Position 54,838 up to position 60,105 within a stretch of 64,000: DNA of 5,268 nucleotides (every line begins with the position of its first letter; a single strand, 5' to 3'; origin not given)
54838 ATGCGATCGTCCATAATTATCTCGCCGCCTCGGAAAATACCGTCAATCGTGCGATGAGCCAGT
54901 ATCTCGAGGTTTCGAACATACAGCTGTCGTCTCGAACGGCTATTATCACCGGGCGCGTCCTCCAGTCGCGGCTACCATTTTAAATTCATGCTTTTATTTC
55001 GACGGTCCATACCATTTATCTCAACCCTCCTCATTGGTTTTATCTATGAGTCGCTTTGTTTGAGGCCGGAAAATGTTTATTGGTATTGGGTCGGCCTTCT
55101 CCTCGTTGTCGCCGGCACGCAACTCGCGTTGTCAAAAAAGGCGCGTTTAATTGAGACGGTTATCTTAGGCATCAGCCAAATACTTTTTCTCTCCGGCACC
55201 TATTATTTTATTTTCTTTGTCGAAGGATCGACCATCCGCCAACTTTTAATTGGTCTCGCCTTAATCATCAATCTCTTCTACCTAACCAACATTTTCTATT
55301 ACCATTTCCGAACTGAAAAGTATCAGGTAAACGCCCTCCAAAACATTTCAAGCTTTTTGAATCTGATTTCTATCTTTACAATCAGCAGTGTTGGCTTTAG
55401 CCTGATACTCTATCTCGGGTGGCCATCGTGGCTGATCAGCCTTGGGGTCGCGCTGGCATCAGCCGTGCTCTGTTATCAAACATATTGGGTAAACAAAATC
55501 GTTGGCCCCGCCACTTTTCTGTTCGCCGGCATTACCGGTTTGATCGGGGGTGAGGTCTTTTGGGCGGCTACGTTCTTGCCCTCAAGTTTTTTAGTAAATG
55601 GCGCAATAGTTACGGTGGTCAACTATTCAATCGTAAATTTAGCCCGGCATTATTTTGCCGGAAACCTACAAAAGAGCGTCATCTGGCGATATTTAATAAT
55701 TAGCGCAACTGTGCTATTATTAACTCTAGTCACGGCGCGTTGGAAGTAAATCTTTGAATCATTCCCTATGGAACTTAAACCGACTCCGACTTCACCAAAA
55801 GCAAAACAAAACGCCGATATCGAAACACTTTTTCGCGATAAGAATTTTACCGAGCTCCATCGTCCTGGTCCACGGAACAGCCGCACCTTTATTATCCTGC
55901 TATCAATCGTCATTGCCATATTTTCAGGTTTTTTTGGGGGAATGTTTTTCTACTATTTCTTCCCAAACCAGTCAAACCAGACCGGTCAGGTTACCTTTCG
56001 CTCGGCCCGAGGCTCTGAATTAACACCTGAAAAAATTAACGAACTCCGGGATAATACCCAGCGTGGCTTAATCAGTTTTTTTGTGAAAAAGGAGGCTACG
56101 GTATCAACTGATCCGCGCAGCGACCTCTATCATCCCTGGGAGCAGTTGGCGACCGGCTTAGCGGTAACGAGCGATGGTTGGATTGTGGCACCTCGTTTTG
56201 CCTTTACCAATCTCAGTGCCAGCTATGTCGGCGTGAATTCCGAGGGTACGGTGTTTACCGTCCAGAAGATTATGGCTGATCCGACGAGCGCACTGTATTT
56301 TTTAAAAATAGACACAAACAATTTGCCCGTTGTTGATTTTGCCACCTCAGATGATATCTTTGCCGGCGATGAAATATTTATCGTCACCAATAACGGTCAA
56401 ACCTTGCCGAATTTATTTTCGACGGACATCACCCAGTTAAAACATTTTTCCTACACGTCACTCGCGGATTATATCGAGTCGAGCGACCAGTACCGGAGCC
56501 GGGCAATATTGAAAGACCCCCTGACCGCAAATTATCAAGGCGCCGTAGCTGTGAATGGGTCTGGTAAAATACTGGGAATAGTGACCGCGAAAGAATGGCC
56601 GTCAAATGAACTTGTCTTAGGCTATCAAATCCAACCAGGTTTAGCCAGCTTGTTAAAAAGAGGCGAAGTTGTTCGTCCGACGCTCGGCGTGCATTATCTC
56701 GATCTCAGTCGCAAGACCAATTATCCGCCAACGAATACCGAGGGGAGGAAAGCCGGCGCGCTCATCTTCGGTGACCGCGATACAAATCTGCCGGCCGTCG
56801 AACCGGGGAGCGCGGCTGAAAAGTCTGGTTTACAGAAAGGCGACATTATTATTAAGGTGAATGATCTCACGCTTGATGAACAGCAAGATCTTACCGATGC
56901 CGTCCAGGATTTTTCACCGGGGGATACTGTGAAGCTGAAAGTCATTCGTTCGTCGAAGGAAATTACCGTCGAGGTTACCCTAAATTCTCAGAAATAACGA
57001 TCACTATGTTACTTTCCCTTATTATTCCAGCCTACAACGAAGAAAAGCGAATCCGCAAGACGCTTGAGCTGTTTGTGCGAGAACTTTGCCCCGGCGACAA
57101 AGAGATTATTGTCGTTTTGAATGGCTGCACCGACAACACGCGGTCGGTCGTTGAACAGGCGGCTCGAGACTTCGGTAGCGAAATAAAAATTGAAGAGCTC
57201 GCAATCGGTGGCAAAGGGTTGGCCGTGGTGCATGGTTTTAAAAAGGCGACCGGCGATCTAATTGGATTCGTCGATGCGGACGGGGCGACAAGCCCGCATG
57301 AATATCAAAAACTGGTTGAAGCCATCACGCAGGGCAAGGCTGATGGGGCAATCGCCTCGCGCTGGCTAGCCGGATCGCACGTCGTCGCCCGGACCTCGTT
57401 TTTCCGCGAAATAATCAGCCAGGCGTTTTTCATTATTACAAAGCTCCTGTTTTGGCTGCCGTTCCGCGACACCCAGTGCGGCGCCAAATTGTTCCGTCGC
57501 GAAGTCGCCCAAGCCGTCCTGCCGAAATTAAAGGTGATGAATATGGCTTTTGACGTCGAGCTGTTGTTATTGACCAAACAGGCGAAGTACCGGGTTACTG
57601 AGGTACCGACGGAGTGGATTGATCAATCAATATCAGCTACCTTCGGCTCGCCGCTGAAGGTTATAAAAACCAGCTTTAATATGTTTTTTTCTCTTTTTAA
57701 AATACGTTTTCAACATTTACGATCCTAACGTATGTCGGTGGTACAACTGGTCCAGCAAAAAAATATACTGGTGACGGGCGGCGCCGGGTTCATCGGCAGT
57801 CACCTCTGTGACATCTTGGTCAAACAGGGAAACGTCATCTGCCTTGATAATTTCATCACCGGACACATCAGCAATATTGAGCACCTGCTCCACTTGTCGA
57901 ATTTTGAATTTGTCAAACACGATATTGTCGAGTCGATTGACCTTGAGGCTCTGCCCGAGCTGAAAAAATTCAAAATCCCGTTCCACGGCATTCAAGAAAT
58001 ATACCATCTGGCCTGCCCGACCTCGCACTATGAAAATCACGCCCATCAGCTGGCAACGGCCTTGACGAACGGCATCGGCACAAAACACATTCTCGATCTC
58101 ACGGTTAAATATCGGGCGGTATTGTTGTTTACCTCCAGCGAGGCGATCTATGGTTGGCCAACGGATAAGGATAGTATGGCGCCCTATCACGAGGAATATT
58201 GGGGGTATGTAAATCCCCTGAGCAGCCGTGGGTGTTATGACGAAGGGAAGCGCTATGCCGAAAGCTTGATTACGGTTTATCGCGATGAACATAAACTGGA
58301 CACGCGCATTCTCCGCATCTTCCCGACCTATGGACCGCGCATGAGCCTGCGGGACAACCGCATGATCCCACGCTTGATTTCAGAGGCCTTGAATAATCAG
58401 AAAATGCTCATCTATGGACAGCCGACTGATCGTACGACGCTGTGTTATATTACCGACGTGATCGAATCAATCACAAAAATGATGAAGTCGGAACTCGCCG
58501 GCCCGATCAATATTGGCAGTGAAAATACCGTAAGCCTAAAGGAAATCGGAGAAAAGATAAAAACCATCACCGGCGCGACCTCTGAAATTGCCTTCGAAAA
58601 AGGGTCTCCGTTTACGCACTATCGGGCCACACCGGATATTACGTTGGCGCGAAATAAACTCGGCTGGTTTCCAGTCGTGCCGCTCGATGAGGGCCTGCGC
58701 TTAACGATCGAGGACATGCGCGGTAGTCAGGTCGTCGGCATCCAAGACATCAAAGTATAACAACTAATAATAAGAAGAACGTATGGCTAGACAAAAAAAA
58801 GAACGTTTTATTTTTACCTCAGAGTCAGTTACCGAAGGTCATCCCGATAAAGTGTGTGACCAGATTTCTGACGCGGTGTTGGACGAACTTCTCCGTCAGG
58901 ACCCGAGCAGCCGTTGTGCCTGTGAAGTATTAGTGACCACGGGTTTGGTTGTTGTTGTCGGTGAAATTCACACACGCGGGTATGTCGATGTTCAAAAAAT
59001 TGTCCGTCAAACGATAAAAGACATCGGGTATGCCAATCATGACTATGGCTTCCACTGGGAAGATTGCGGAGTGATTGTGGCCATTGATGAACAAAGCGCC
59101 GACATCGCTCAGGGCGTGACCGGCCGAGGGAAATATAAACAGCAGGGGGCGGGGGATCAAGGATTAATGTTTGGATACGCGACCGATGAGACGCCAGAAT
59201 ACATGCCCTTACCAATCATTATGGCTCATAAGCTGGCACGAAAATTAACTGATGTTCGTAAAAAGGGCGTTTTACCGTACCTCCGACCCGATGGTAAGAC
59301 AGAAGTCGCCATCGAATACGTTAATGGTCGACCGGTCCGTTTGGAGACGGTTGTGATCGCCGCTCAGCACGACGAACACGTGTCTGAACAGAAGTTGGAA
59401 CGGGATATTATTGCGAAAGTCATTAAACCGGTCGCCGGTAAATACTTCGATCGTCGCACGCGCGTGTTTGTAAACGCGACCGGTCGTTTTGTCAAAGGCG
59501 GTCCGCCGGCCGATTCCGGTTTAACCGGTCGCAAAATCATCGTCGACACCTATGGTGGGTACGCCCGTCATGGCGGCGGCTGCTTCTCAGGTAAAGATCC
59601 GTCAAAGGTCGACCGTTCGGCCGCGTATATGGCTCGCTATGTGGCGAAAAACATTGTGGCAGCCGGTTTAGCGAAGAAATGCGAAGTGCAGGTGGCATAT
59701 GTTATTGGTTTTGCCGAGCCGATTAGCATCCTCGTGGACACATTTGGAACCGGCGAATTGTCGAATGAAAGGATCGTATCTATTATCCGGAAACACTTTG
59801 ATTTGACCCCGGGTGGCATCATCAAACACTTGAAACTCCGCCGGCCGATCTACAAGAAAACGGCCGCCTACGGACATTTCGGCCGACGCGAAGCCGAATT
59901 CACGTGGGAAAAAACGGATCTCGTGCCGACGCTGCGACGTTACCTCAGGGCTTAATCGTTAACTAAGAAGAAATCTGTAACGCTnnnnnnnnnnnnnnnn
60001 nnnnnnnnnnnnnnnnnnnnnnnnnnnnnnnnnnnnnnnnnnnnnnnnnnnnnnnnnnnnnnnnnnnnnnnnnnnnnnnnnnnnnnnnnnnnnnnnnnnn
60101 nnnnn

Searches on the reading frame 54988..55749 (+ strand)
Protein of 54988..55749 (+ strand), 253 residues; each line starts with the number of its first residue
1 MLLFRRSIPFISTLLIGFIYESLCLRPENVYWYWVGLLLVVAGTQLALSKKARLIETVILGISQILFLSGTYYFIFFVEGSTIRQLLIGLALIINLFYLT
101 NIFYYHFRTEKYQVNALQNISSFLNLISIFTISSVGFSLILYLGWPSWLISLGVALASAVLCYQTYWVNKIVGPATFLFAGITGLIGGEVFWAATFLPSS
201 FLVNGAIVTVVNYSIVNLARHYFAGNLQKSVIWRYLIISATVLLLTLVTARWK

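Call 9: search_protein_families(library=pfam, proteins=[window:54988-55749:+], max_evalue=0.001)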
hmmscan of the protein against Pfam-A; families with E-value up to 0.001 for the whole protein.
window:54988-55749:+ (253 aa): 1 family
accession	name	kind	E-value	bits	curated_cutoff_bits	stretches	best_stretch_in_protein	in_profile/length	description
PF18900.5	DUF5656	-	1.2e-05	25.2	23.3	1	23-242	16-235/242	Protein of unknown function (DUF5656)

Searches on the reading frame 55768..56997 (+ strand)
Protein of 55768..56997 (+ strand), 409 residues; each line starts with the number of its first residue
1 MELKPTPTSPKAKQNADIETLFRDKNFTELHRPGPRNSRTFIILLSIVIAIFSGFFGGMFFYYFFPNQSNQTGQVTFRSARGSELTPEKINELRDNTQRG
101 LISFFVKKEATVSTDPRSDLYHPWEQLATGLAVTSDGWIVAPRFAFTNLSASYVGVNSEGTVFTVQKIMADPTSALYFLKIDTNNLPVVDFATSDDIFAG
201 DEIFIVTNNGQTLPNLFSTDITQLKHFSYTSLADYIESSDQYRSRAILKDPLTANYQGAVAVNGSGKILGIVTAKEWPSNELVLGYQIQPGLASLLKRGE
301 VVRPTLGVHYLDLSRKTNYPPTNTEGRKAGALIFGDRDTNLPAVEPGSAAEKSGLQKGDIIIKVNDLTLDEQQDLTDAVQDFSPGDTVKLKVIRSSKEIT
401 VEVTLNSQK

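Call 9: search_protein_families(library=pfam, proteins=[window:55768-56997:+], max_evalue=0.001)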
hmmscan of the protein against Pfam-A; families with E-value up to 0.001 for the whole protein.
window:55768-56997:+ (409 aa): 3 families
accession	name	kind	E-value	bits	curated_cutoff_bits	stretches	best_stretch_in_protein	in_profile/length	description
PF13180.12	PDZ_2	-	3.1e-13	50.2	27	1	344-405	19-80/80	PDZ domain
PF17820.7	PDZ_6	-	4.2e-09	36.5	27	1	343-394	4-54/54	PDZ domain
PF00595.29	PDZ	-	3.9e-07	30.8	23.2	1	344-392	32-80/81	PDZ domain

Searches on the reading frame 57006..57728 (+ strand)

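Call 9: search_protein_families(library=pfam, proteins=[window:57006-57728:+], max_evalue=0.001)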
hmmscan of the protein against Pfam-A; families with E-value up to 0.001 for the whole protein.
window:57006-57728:+ (240 aa): 3 families
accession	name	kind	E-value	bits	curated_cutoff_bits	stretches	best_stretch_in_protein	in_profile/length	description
PF00535.33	Glycos_transf_2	-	1.1e-28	100.7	23.3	1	4-170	1-166/168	Glycosyl transferase family 2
PF13641.12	Glyco_tranf_2_3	-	7.4e-16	59.3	27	1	3-198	3-202/230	Glycosyltransferase like family 2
PF10111.15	Glyco_tranf_2_2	-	1e-06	28.9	27.3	1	4-109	1-108/276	Glycosyltransferase like family 2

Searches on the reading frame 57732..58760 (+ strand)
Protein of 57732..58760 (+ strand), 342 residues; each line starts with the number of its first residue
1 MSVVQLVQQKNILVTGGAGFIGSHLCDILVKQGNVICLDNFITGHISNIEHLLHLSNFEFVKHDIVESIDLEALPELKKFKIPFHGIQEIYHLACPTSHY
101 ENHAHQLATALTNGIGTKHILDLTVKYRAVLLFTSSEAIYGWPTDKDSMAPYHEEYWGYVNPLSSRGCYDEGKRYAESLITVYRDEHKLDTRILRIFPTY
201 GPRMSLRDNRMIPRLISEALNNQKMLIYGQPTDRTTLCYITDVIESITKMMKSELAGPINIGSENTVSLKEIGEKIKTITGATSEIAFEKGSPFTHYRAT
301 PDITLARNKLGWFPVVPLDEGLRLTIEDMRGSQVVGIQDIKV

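Call 9: search_protein_families(library=pfam, proteins=[window:57732-58760:+], max_evalue=0.001)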
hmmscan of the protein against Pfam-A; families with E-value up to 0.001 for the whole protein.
window:57732-58760:+ (342 aa): 5 families
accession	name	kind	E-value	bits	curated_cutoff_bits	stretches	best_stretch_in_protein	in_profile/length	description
PF01370.27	Epimerase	-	4.7e-38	131.4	20.9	1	12-262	1-240/240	NAD dependent epimerase/dehydratase family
PF16363.11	GDP_Man_Dehyd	-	4.2e-37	128.8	27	1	13-323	1-330/332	GDP-mannose 4,6 dehydratase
PF01073.25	3Beta_HSD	-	3.5e-12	46.4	22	1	13-243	1-221/280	3-beta hydroxysteroid dehydrogenase/isomerase family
PF07993.18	NAD_binding_4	-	1.9e-06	27.7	20.1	0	86-196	88-204/258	Male sterility protein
PF04321.23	RmlD_sub_bind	-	0.00013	21.6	27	1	11-283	2-234/287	RmlD substrate binding domain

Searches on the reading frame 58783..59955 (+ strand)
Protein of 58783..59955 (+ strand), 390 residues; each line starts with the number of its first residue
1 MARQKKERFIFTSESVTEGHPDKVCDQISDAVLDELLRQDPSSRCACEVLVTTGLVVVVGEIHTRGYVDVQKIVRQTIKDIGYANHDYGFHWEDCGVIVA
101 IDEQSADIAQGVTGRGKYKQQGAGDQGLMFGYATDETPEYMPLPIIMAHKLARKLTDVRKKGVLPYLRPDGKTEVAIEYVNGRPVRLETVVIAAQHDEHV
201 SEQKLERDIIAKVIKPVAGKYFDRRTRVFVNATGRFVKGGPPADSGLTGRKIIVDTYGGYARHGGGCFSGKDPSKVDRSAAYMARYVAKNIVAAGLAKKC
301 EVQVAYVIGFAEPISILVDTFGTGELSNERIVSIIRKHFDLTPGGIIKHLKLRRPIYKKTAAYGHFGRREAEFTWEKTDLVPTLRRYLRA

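Call 9: search_protein_families(library=pfam, proteins=[window:58783-59955:+], max_evalue=0.001)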
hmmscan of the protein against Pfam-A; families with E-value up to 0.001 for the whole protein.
window:58783-59955:+ (390 aa): 3 families
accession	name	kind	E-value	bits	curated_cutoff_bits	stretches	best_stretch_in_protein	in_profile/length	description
PF02773.21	S-AdoMet_synt_C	-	2.3e-69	232.1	25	1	239-377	2-138/138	S-adenosylmethionine synthetase, C-terminal domain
PF02772.21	S-AdoMet_synt_M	-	1.8e-46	157.6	29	1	120-236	1-120/120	S-adenosylmethionine synthetase, central domain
PF00438.25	S-AdoMet_synt_N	-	1.1e-45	154.6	33.1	1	9-106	2-99/99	S-adenosylmethionine synthetase, N-terminal domain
